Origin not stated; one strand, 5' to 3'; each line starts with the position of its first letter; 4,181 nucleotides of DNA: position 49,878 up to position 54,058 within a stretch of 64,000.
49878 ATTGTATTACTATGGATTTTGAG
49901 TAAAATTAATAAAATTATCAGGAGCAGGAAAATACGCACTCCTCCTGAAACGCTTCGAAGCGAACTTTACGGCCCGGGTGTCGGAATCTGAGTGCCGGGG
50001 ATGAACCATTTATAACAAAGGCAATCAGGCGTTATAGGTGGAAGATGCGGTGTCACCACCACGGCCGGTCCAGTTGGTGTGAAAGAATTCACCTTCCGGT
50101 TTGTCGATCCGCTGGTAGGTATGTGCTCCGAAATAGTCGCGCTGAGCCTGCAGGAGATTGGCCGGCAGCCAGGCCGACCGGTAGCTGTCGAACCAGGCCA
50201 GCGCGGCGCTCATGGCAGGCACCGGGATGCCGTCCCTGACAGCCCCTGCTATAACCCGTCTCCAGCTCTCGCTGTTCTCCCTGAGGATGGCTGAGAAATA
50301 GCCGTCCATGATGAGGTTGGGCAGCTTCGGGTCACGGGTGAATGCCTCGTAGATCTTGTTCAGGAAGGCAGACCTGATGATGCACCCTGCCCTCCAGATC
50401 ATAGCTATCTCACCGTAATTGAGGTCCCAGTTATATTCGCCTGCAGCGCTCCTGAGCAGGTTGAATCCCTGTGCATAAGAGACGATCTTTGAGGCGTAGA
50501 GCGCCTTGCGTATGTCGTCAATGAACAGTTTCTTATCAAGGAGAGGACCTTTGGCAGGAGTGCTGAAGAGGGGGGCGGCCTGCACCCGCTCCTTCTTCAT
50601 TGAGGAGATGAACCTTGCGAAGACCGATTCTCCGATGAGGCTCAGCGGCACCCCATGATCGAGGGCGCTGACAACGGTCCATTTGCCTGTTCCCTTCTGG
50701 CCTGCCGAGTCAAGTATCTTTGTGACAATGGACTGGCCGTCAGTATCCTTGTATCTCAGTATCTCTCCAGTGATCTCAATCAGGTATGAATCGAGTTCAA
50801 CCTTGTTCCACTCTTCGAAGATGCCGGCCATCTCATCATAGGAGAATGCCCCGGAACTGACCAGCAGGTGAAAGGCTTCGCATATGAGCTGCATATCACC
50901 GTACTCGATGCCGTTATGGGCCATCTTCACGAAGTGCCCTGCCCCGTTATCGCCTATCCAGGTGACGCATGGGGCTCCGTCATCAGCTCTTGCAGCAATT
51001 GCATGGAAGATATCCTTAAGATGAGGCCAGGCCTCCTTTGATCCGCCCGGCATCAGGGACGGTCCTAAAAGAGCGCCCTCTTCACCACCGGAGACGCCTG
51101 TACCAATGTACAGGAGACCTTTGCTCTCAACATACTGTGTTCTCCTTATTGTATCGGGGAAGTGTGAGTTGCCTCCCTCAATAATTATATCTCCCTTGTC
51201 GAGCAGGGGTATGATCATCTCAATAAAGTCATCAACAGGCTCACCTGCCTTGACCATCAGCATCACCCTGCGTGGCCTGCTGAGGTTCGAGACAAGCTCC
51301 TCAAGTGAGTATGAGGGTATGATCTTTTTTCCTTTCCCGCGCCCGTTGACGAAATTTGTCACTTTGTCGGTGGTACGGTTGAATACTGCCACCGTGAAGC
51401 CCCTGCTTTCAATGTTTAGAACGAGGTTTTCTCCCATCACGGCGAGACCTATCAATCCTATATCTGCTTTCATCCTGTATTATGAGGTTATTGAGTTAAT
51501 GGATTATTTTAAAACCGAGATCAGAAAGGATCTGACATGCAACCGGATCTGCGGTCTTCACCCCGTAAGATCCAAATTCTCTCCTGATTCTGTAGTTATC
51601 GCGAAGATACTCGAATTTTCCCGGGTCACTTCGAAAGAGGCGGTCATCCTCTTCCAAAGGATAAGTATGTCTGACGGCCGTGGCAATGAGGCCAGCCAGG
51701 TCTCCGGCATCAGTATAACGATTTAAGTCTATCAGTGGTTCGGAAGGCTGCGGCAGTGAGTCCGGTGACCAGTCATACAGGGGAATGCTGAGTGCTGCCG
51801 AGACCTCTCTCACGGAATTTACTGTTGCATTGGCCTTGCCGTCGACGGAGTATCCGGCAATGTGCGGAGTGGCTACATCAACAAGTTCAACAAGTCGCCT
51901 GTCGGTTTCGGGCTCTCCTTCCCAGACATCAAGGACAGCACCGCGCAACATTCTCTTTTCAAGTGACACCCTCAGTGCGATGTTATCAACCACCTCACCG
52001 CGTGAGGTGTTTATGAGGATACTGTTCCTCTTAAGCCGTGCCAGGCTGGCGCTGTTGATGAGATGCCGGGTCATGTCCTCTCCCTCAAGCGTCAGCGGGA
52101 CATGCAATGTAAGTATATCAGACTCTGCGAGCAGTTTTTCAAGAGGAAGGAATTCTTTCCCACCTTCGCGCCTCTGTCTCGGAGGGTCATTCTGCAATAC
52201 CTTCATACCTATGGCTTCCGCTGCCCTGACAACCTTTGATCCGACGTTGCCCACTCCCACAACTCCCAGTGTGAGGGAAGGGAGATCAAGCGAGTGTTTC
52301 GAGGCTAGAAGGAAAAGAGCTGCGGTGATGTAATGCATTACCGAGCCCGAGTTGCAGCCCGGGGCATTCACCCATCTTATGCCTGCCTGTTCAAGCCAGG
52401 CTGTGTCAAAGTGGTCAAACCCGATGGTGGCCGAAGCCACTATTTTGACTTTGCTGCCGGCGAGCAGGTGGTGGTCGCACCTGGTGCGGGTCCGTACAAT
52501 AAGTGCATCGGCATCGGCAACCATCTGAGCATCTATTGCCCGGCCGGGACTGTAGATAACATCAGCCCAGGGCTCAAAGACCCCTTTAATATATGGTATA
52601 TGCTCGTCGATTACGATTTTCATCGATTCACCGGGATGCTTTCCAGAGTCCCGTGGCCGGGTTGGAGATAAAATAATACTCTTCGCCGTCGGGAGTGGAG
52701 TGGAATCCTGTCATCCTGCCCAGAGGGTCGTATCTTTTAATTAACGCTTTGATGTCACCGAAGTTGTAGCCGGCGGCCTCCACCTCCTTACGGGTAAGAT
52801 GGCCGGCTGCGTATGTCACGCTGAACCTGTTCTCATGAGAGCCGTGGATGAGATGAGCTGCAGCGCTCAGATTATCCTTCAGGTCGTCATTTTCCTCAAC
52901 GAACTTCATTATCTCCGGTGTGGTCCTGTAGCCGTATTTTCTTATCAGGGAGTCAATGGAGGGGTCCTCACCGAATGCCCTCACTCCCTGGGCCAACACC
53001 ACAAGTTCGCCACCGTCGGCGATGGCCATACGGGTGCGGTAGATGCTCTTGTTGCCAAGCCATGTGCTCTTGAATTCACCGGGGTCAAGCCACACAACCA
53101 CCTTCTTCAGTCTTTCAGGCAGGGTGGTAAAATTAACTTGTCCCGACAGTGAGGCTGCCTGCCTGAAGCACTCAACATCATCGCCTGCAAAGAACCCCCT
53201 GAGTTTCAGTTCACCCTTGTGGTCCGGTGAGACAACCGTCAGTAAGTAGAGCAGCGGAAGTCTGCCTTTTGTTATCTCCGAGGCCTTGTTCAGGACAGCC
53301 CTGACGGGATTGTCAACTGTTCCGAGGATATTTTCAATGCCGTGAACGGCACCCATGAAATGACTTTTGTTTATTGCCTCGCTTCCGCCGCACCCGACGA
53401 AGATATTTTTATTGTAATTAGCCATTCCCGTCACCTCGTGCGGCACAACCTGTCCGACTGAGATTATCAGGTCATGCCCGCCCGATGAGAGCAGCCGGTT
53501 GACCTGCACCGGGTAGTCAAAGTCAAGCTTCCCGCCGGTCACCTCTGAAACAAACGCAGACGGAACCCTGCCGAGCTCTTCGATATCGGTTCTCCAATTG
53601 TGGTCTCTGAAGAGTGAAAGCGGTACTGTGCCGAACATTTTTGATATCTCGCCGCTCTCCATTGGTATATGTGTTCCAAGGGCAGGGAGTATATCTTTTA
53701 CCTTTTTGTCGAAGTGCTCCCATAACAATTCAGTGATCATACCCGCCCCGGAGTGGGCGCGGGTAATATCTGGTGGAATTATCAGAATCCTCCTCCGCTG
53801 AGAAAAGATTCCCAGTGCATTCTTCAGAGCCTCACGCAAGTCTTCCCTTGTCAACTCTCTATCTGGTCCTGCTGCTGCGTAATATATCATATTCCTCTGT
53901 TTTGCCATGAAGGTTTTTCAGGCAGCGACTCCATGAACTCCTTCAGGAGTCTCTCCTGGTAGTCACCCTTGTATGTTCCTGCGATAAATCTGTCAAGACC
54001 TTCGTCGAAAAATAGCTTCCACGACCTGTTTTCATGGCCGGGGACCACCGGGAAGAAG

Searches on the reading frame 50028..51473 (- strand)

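Call 80: search_protein_families(library=pfam, proteins=[window:50028-51473:-], max_evalue=0.00001)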
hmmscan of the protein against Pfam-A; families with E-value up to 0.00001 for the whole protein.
window:50028-51473:- (482 aa): 2 families
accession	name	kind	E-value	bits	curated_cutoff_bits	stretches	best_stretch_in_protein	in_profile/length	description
PF00393.24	6PGD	-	8.2e-127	423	27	1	179-468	1-290/290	6-phosphogluconate dehydrogenase, C-terminal domain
PF03446.21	NAD_binding_2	-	4.3e-47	160.6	21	1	4-174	1-161/161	NAD binding domain of 6-phosphogluconate dehydrogenase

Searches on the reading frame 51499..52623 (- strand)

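Call 80: search_protein_families(library=pfam, proteins=[window:51499-52623:-], max_evalue=0.00001)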
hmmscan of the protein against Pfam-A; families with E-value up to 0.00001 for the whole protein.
window:51499-52623:- (375 aa): 3 families
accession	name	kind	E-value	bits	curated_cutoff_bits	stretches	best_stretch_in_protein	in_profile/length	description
PF02826.25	2-Hacid_dh_C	-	5.4e-38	130.6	25.1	1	111-256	31-178/178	D-isomer specific 2-hydroxyacid dehydrogenase, NAD binding domain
PF00389.36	2-Hacid_dh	-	2.8e-14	53.4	24.6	1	32-202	34-103/134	D-isomer specific 2-hydroxyacid dehydrogenase, catalytic domain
PF11890.14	DUF3410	-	5e-12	45.9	31.4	1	291-370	3-81/81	Domain of unknown function (DUF3410)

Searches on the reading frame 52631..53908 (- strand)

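Call 80: search_protein_families(library=pfam, proteins=[window:52631-53908:-], max_evalue=0.00001)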
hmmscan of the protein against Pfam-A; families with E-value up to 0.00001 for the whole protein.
window:52631-53908:- (426 aa): 1 family
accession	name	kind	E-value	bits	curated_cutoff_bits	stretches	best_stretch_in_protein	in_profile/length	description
PF09861.14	Lar_N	-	1.1e-13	51.3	23.3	1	33-187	49-195/204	Lactate racemase N-terminal domain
